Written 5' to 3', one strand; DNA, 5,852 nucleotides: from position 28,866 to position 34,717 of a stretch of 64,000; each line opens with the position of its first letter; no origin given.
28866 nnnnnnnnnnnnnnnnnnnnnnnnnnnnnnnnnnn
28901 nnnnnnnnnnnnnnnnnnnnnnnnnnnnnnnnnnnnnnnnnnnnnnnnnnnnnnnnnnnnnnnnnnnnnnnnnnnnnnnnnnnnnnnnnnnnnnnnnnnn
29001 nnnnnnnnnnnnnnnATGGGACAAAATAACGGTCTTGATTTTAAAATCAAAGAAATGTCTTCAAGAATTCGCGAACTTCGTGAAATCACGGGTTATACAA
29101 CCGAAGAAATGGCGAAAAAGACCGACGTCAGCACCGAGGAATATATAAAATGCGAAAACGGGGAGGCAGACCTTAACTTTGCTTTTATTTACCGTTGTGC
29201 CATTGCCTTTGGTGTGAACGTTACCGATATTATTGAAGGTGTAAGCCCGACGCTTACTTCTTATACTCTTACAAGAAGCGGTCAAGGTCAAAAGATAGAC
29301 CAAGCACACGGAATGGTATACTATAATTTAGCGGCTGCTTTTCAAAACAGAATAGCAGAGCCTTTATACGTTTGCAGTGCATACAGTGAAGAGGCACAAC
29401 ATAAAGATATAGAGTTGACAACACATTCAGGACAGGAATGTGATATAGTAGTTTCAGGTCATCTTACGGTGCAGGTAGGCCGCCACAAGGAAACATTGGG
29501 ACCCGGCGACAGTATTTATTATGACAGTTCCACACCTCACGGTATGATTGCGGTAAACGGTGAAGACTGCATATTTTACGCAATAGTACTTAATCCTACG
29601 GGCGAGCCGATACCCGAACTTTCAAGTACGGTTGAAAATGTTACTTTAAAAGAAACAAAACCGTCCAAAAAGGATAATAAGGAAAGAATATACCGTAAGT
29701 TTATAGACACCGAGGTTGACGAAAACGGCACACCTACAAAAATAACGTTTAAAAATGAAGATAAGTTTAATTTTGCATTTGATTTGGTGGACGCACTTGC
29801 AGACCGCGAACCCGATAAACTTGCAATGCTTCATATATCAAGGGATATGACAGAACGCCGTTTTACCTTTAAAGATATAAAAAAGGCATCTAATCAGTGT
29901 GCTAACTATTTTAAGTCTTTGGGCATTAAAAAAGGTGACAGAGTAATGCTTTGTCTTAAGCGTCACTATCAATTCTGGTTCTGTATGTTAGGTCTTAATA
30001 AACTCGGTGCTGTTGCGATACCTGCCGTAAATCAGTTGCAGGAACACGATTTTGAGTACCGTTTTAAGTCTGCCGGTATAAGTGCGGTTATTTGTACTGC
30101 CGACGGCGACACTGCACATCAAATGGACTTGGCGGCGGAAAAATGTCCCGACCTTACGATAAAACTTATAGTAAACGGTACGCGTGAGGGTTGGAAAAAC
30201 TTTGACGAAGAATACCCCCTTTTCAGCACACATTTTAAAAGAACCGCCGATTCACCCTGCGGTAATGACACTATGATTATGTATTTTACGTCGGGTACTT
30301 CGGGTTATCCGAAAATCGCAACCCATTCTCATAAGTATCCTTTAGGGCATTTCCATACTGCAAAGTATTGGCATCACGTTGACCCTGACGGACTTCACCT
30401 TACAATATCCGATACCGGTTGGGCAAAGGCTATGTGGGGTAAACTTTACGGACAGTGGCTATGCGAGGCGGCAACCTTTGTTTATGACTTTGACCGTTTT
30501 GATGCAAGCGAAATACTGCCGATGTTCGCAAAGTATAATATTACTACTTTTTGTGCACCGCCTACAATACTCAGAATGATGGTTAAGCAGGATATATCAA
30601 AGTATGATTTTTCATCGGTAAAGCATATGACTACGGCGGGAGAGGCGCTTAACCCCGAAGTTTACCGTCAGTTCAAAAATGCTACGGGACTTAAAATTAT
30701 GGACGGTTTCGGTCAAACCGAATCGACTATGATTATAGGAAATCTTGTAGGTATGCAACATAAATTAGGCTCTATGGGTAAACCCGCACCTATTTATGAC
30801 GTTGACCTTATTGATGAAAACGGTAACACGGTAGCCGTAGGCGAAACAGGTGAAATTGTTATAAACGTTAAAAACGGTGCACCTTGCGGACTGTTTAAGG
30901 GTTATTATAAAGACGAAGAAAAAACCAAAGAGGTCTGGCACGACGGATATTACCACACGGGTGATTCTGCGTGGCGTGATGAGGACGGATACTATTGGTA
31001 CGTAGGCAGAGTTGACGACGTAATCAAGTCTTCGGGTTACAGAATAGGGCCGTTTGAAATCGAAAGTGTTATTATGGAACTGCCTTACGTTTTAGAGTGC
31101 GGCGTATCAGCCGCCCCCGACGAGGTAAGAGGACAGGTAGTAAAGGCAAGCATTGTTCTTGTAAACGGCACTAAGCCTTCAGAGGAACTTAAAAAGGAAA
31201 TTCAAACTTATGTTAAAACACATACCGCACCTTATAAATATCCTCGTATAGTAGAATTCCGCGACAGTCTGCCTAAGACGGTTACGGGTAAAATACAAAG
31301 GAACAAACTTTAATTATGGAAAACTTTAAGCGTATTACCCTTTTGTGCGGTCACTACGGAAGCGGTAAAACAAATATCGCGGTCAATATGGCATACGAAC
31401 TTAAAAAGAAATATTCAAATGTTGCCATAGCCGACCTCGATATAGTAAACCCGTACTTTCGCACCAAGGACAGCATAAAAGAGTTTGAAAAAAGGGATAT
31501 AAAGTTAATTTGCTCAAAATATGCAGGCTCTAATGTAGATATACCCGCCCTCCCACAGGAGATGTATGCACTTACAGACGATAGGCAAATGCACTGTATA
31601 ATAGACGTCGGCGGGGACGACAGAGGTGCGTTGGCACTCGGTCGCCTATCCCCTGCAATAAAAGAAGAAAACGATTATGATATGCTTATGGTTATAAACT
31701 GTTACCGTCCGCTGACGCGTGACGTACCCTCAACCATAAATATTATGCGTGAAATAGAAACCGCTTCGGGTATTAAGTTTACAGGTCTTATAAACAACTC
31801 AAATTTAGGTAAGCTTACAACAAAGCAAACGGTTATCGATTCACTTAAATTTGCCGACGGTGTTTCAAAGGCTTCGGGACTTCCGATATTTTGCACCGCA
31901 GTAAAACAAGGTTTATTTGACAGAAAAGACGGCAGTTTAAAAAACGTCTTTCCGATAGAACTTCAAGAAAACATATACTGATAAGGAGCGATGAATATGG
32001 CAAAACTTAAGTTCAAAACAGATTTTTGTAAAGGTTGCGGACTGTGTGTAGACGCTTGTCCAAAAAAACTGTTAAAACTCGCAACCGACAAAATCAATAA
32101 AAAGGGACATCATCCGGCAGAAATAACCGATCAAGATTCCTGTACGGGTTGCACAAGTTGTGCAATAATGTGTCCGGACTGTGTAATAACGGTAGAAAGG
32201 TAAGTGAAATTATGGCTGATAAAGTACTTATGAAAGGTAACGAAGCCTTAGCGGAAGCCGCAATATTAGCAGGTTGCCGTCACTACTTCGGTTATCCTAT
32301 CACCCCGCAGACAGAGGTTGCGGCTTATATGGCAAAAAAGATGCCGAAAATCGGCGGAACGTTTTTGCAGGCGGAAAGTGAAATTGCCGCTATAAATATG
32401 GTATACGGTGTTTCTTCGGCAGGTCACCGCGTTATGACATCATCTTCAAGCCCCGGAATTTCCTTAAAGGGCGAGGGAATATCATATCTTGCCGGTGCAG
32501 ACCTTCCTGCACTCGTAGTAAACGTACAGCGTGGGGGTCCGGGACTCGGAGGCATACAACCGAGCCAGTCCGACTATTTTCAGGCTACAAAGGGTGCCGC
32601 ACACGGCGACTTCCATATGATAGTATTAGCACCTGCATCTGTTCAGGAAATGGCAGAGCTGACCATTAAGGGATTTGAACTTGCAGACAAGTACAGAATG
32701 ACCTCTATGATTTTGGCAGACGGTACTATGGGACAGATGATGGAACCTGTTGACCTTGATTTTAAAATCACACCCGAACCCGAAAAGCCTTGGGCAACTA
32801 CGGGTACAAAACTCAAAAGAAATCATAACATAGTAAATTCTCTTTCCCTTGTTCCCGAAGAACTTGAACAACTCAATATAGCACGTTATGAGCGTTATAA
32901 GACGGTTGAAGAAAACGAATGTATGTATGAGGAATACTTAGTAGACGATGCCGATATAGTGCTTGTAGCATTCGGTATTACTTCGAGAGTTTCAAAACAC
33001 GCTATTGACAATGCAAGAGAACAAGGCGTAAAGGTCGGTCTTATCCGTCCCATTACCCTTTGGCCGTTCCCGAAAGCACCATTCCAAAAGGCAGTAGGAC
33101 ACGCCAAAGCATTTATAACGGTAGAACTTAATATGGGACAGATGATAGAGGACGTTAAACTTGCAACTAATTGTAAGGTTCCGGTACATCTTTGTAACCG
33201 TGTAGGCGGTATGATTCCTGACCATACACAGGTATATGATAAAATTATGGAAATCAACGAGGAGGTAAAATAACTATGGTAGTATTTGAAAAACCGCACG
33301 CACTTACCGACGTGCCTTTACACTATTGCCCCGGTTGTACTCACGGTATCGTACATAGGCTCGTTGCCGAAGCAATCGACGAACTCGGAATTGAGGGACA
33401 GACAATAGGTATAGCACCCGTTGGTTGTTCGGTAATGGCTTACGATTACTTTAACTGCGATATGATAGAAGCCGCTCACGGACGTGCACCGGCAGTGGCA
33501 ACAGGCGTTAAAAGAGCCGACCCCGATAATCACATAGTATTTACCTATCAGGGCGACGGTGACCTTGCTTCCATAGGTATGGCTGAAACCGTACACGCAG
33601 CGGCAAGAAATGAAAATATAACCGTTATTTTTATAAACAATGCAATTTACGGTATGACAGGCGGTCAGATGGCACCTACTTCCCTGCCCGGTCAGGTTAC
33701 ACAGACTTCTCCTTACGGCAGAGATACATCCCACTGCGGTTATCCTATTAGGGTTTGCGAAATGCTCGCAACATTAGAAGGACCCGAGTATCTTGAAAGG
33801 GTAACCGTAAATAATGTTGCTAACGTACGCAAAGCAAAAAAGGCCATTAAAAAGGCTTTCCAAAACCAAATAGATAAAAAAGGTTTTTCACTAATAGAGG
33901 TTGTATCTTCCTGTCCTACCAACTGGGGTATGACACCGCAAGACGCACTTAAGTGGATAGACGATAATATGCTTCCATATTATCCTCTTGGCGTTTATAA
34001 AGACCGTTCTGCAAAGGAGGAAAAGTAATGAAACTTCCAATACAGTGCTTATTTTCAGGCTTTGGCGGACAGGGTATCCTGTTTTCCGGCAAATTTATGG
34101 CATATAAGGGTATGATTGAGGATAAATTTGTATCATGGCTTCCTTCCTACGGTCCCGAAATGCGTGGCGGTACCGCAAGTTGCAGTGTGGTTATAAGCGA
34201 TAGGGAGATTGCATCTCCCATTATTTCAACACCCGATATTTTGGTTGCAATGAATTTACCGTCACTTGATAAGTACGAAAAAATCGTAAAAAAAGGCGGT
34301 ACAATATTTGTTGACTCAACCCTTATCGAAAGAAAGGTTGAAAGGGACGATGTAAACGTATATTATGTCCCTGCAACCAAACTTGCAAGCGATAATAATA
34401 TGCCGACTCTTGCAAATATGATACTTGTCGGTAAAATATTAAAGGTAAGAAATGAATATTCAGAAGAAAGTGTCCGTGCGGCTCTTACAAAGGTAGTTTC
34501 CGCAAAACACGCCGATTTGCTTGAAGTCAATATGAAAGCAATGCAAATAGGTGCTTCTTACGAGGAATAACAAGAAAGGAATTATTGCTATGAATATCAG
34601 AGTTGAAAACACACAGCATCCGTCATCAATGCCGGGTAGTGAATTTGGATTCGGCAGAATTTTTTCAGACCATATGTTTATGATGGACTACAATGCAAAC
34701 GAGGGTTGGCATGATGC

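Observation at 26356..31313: PuuR-like HTH + cupin sensor module fused in-frame to an acyl-CoA synthetase, present twice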

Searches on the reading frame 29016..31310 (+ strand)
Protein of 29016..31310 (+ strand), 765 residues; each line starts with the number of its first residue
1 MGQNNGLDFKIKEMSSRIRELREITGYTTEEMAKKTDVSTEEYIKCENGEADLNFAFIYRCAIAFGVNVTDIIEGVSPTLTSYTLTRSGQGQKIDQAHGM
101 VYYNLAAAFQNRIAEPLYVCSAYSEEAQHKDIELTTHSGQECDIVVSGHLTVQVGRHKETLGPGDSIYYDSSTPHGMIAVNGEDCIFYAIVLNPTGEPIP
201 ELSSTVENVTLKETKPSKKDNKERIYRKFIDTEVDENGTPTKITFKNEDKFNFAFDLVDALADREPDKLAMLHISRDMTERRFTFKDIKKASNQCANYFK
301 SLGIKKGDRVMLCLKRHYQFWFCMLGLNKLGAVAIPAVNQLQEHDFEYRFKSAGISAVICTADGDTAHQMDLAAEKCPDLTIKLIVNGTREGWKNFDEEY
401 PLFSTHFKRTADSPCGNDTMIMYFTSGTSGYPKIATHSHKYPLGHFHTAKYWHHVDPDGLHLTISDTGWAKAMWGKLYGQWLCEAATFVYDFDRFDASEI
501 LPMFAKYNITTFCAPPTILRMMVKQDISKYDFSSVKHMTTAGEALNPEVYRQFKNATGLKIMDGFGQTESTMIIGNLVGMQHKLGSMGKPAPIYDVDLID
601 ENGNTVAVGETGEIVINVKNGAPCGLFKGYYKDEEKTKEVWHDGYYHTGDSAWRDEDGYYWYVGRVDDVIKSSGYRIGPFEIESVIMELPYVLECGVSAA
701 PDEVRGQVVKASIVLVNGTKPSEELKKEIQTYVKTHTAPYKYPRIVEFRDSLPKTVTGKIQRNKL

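Call 3: search_protein_families(library=pfam, proteins=[window:29016-31310:+], max_evalue=0.01)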
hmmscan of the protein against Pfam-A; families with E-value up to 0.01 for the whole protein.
window:29016-31310:+ (765 aa): 6 families
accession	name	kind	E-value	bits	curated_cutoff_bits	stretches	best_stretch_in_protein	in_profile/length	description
PF00501.34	AMP-binding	-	1.1e-63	215.8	29.9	1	262-631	5-384/384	AMP-binding enzyme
PF13193.12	AMP-binding_C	-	1.7e-19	71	24.5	1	681-759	1-76/76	AMP-binding enzyme C-terminal domain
PF07883.17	Cupin_2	-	1.3e-11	44.5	27.2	1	131-190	10-69/70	Cupin domain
PF12844.13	HTH_19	-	1.3e-07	31.8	30.2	1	17-76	3-62/64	Helix-turn-helix domain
PF01381.28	HTH_3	-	2e-05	25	23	1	18-71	1-54/55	Helix-turn-helix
PF13560.12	HTH_31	-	0.00022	21.9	27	1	15-68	3-57/64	Helix-turn-helix domain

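Call 4: search_protein_families(library=ncbifam, proteins=[window:29016-31310:+], max_evalue=0.01)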
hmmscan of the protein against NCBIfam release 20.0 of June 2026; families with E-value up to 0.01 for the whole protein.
window:29016-31310:+ (765 aa): 108 families (the best 25 are shown)
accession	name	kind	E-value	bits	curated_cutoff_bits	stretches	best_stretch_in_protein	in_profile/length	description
NF047394.1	AcylCoAsynMbcS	equivalog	2.3e-135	452.2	850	1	263-765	22-516/525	acyl-CoA synthetase MbcS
NF003313.0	PRK04319.1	equivalog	2.2e-116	389.4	729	1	220-763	17-555/574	acetate--CoA ligase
NF004837.0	PRK06187.1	subfamily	4.1e-88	295.9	476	1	278-765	29-518/531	long-chain-fatty-acid--CoA ligase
TIGR02188.1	Ac_CoA_lig_AcsA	equivalog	2.7e-78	263.8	724.95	1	232-763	37-599/629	acetate--CoA ligase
TIGR02262.1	benz_CoA_lig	subfamily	9.8e-77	258.8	375.25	1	250-765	2-505/508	benzoate-CoA ligase family protein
NF001208.0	PRK00174.1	subfamily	2.2e-75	254.3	657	1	229-763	56-614/649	acetate--CoA ligase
NF006181.0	PRK08314.1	subfamily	4.2e-71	239.9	705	2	416-762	203-547/563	long-chain-fatty-acid--CoA ligase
NF004808.0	PRK06155.1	equivalog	1.4e-67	228.2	722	1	278-765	42-518/542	ATP-dependent acyl-CoA ligase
NF005947.1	PRK08008.1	equivalog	2.2e-67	227.8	651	1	257-765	12-517/518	crotonobetaine/carnitine-CoA ligase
NF006182.0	PRK08316.1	subfamily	5.5e-65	219.8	663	1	256-763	15-511/523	fatty acyl-CoA synthetase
NF007815.0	PRK10524.1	equivalog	2.9e-60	204.5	955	1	224-763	25-597/629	propionate--CoA ligase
NF005702.0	PRK07514.1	subfamily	2.7e-58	197.6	558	1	257-765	5-496/506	malonyl-CoA synthase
NF005307.0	PRK06839.1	equivalog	3.1e-58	197.6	748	1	261-765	11-489/496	o-succinylbenzoate--CoA ligase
NF005220.0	PRK06710.1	equivalog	4.4e-58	196.7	1116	2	413-763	200-547/563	long-chain-fatty-acid--CoA ligase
NF005676.0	PRK07470.1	equivalog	1.2e-57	195.7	774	1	257-763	25-523/544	acyl-CoA synthetase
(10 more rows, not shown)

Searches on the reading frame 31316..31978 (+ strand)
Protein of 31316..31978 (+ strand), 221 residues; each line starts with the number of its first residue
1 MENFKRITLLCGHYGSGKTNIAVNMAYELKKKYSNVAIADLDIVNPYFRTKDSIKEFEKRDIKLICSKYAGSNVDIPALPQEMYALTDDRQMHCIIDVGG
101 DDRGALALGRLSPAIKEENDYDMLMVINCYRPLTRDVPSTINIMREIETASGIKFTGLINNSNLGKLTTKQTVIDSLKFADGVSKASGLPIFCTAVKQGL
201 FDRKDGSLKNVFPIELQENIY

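Call 24: search_protein_families(library=pfam, proteins=[window:31316-31978:+], max_evalue=0.001)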
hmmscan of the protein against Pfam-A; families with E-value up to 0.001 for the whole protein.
window:31316-31978:+ (221 aa): 2 families
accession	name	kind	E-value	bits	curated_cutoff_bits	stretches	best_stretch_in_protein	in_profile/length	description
PF01656.29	CbiA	-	5.8e-05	23.5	25.4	1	15-160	9-110/125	CobQ/CobB/MinD/ParA nucleotide binding domain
PF10609.15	ParA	-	0.00011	22.1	27.1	1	7-46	6-45/246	NUBPL iron-transfer P-loop NTPase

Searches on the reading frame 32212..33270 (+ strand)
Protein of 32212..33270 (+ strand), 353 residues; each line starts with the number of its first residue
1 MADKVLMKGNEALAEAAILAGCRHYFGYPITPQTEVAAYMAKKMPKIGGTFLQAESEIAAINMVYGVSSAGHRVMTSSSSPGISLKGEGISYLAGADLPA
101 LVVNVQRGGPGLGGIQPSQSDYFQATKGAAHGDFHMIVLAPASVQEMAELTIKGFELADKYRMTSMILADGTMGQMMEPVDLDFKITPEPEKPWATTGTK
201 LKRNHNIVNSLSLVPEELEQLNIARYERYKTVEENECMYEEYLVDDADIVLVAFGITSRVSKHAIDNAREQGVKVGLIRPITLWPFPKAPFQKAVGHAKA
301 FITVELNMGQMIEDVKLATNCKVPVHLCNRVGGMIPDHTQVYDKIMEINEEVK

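Call 24: search_protein_families(library=pfam, proteins=[window:32212-33270:+], max_evalue=0.001)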
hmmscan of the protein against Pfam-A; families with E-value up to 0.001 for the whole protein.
window:32212-33270:+ (353 aa): 3 families
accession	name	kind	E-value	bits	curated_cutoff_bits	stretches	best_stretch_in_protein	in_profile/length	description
PF01855.24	POR_N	-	5.3e-46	157.7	27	1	15-222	1-212/231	Pyruvate flavodoxin/ferredoxin oxidoreductase, thiamine diP-bdg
PF17147.9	PFOR_II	-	3.2e-25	88.9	27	1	247-338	1-99/102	Pyruvate:ferredoxin oxidoreductase core domain II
PF02780.25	Transketolase_C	-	3.8e-08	33.7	25.9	1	242-307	5-70/124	Transketolase, C-terminal domain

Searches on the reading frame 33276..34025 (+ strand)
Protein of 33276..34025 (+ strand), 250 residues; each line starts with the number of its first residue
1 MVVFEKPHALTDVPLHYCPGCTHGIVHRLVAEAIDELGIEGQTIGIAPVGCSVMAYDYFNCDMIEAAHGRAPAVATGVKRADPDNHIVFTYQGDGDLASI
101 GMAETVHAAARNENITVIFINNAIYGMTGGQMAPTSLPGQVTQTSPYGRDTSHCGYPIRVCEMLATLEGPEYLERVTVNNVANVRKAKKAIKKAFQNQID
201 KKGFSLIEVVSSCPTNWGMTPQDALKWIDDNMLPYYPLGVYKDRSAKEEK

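Call 24: search_protein_families(library=pfam, proteins=[window:33276-34025:+], max_evalue=0.001)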
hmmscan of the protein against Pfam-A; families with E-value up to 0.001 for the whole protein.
window:33276-34025:+ (250 aa): 1 family
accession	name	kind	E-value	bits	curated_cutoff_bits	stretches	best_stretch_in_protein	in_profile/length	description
PF02775.26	TPP_enzyme_C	-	3e-23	82.7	21.9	1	49-209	2-151/151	Thiamine pyrophosphate enzyme, C-terminal TPP binding domain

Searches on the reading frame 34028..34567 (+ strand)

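Call 24: search_protein_families(library=pfam, proteins=[window:34028-34567:+], max_evalue=0.001)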
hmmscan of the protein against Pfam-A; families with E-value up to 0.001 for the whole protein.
window:34028-34567:+ (180 aa): 1 family
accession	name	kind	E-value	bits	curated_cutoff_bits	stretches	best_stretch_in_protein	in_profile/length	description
PF01558.24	POR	-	8.6e-37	127.4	27.4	1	13-176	1-172/173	Pyruvate ferredoxin/flavodoxin oxidoreductase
